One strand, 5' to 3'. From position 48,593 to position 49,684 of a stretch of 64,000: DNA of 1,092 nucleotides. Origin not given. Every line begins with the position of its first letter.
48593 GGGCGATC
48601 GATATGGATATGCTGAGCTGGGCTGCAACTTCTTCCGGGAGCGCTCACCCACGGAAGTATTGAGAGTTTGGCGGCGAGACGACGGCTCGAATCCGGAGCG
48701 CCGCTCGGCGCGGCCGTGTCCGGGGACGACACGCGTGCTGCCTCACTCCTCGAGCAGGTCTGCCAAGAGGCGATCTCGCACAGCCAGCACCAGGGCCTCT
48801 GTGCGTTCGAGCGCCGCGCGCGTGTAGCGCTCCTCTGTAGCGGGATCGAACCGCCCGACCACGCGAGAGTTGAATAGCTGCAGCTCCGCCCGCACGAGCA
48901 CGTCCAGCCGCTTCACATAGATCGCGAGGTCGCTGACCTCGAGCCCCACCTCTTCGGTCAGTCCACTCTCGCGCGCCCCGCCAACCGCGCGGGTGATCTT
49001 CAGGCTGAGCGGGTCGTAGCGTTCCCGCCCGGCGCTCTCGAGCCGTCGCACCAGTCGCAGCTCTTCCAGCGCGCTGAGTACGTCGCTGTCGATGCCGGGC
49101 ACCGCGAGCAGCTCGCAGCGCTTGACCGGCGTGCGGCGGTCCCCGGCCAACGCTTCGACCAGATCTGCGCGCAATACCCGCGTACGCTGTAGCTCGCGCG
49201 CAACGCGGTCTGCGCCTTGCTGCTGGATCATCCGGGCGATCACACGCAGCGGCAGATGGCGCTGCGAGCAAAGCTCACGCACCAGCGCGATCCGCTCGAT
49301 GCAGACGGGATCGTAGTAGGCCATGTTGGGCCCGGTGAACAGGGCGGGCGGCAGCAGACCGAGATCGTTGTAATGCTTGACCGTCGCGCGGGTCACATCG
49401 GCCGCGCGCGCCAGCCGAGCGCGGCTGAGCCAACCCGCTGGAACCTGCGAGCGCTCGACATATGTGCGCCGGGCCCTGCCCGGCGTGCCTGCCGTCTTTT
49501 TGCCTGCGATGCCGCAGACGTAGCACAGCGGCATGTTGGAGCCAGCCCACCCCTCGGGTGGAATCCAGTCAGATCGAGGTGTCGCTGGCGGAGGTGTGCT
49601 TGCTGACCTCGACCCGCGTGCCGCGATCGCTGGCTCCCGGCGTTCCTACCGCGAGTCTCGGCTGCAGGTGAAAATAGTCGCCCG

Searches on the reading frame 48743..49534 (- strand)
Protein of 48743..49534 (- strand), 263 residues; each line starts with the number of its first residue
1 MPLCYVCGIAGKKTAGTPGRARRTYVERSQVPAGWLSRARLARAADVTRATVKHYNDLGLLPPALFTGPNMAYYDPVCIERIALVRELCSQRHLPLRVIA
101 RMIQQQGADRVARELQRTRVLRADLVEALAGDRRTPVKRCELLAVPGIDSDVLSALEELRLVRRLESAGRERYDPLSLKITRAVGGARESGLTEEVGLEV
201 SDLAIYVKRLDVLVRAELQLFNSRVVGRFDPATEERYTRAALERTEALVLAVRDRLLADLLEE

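Call 9: search_protein_families(library=pfam, proteins=[window:48743-49534:-], max_evalue=0.001)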
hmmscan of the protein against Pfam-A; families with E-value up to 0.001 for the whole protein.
window:48743-49534:- (263 aa): 1 family
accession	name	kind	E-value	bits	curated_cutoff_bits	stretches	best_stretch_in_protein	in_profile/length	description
PF13411.12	MerR_1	-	4.7e-13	49.5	21.6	1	41-105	6-68/69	MerR HTH family regulatory protein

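Call 42: search_protein_families(library=ncbifam, proteins=[window:48743-49534:-], max_evalue=0.001)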
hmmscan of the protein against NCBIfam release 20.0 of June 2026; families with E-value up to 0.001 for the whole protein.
window:48743-49534:- (263 aa): 2 families
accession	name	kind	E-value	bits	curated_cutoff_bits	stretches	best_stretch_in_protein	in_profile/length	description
NF050798.1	TF_FtsR_Actino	equivalog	1.9e-09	38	150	1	46-193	16-162/223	transcriptional regulator FtsR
TIGR02047.1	CadR-PbrR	equivalog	0.00038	20.5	151.45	1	40-106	5-70/127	Cd(II)/Pb(II)-responsive transcriptional regulator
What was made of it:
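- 48743..49534 (-): MerR-family regulator, 34 bp downstream of copy 2 on the same strand. Calls 9, 42.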
